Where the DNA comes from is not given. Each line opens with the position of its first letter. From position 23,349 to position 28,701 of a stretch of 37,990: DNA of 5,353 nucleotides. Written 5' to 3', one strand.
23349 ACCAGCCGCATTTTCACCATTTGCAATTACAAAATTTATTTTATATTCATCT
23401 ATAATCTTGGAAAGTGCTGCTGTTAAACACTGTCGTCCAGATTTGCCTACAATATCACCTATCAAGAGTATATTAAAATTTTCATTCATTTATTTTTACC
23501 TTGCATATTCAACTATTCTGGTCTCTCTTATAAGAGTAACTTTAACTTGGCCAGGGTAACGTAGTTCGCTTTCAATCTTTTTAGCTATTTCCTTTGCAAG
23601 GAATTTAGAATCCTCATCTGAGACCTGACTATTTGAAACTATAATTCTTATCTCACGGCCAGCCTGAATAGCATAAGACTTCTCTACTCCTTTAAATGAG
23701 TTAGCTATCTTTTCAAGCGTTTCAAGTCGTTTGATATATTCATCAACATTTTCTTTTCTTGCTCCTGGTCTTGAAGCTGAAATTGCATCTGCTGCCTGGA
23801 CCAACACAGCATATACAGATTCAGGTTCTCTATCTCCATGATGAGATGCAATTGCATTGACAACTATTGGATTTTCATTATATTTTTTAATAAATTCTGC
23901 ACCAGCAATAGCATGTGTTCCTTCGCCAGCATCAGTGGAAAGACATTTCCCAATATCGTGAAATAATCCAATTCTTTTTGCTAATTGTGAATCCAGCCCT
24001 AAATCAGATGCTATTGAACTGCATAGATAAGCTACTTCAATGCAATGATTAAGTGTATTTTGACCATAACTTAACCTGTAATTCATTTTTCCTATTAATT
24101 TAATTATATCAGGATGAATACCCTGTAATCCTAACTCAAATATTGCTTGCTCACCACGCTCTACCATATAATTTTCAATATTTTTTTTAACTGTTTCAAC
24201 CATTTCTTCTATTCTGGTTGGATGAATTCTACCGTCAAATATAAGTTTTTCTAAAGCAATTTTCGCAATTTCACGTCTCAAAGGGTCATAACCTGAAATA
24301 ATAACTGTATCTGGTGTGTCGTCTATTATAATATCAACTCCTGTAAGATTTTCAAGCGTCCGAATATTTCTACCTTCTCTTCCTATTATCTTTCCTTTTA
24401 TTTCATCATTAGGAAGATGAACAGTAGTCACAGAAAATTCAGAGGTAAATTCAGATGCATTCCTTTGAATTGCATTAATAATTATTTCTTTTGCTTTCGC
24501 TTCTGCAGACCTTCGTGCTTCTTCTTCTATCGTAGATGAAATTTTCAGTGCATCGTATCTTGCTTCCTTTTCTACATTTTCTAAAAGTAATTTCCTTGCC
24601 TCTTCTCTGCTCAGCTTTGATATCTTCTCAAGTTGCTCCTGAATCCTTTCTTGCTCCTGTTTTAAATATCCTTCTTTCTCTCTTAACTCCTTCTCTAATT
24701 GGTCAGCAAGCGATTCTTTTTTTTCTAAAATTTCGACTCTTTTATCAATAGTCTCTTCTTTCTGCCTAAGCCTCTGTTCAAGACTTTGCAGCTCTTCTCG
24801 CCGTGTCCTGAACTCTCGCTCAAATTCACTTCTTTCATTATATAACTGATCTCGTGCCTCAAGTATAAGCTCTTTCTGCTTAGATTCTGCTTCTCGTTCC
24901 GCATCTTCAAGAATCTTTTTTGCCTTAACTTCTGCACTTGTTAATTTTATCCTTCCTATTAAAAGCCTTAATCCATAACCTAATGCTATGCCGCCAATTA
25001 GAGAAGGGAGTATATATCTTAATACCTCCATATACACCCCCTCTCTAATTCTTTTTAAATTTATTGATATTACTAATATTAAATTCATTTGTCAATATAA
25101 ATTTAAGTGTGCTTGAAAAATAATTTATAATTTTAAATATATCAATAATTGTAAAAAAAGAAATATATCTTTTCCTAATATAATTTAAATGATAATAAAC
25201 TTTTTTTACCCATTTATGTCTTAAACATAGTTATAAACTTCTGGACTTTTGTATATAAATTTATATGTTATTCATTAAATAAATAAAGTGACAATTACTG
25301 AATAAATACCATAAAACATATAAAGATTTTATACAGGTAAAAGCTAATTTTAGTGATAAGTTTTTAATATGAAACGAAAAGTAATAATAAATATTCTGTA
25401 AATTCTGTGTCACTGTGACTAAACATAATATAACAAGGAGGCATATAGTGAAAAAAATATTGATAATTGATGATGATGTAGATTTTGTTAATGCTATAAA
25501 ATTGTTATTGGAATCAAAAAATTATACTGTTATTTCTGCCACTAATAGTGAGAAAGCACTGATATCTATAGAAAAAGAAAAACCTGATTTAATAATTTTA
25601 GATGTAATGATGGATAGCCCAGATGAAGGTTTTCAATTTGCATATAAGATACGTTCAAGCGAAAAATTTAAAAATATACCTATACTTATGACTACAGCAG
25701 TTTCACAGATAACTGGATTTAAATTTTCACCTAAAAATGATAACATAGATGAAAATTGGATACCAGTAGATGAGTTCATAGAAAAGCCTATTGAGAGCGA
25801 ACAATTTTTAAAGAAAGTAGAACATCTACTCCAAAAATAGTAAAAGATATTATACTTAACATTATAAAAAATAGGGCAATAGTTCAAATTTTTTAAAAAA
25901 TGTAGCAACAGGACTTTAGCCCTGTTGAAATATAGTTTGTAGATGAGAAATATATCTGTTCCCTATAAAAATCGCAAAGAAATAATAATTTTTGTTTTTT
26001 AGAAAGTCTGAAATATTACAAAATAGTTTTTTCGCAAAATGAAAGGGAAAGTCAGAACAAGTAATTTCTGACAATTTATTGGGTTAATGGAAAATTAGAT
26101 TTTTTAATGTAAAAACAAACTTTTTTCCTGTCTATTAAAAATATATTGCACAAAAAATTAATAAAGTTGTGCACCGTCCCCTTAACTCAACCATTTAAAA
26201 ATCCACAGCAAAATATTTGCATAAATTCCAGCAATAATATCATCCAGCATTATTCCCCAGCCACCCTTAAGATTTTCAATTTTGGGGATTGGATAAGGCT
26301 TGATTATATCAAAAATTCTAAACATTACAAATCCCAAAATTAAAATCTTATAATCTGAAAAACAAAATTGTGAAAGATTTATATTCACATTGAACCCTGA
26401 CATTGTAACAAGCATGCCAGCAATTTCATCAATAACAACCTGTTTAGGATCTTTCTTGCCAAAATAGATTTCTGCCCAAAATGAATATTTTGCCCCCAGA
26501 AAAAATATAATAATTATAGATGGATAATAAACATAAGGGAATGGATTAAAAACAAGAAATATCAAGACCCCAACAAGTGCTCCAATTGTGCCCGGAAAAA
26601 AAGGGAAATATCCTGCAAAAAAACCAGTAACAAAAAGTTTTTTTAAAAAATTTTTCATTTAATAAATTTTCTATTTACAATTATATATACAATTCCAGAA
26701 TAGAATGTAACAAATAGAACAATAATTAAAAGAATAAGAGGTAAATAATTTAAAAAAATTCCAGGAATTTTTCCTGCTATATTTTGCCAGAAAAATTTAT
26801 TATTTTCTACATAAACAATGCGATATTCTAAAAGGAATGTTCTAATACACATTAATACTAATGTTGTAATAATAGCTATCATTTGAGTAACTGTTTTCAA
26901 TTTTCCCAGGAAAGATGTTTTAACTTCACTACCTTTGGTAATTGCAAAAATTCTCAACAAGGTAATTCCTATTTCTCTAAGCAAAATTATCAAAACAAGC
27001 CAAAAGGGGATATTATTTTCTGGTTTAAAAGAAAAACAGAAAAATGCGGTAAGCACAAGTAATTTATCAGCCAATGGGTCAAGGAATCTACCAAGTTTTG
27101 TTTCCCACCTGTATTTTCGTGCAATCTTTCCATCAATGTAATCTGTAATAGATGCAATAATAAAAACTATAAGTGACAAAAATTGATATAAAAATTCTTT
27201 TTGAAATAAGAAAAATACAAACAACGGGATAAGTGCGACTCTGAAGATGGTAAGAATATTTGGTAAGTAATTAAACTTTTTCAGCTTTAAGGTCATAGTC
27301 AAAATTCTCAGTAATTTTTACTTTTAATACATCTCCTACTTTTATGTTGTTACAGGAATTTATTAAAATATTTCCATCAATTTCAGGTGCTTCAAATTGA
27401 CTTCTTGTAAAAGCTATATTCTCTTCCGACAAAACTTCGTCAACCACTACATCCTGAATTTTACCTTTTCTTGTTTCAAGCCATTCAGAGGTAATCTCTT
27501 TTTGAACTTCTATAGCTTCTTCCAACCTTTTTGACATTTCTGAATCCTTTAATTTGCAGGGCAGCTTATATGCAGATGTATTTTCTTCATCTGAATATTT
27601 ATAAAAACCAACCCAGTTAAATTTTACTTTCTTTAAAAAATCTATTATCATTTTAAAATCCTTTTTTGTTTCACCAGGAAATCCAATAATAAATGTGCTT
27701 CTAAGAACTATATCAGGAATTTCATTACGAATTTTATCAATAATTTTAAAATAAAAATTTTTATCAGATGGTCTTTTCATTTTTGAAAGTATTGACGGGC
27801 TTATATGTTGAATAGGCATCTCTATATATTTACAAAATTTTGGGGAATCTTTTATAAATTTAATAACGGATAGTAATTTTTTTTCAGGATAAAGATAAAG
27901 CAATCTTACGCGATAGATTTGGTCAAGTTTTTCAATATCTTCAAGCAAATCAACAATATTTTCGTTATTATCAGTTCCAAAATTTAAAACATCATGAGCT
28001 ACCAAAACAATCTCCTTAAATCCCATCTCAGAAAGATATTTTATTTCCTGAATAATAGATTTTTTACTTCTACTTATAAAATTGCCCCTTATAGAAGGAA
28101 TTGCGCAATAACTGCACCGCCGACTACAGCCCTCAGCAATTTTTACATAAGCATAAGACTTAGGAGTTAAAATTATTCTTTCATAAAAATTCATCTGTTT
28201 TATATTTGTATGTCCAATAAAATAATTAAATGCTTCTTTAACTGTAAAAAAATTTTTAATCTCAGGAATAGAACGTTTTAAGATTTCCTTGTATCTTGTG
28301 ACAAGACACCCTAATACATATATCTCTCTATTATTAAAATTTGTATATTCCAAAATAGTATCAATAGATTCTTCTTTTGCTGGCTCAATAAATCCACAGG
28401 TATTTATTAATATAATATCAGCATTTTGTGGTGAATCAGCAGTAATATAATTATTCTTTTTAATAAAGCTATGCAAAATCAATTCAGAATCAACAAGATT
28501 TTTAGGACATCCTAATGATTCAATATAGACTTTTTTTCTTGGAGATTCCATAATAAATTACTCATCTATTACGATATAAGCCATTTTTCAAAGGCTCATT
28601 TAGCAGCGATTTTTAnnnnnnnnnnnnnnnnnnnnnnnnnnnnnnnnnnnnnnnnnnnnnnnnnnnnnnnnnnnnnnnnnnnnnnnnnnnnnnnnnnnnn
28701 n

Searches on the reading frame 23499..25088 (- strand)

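Call 13: search_protein_families(library=pfam, proteins=[window:23499-25088:-])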
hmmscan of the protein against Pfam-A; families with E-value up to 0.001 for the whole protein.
window:23499-25088:- (530 aa): 3 families
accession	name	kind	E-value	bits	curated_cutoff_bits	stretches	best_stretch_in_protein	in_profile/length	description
PF12072.13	RNase_Y_N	-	1.8e-46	158.6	32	1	30-213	10-200/201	RNase Y N-terminal region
PF01966.28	HD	-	9.7e-22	77.9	22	1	345-438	1-115/116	HD domain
PF00013.35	KH_1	-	3.1e-10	40.1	21.5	1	221-280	2-65/66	KH domain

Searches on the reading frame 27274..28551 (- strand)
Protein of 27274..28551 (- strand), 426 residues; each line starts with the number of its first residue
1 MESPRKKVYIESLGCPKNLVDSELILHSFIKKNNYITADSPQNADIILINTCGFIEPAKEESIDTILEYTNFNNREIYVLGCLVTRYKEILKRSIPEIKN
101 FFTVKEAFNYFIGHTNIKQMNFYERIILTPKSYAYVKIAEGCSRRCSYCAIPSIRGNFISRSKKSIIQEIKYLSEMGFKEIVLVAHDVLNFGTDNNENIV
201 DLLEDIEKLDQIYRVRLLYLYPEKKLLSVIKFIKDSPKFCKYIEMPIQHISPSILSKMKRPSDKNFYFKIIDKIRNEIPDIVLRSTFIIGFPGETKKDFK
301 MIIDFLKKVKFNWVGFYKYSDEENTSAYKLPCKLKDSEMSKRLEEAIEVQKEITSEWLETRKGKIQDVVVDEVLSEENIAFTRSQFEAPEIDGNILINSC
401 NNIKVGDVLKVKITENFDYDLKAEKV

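Call 13: search_protein_families(library=pfam, proteins=[window:27274-28551:-])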
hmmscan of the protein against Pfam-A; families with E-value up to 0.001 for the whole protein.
window:27274-28551:- (426 aa): 3 families
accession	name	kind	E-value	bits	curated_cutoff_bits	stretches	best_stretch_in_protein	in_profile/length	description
PF00919.26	UPF0004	-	6.4e-23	81.1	27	1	7-101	1-96/98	Uncharacterized protein family UPF0004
PF04055.27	Radical_SAM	-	6.4e-21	75.7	29.5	1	137-306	2-166/166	Radical SAM superfamily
PF18693.7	TRAM_2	-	7.3e-17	61.7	27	1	363-426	2-63/63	TRAM domain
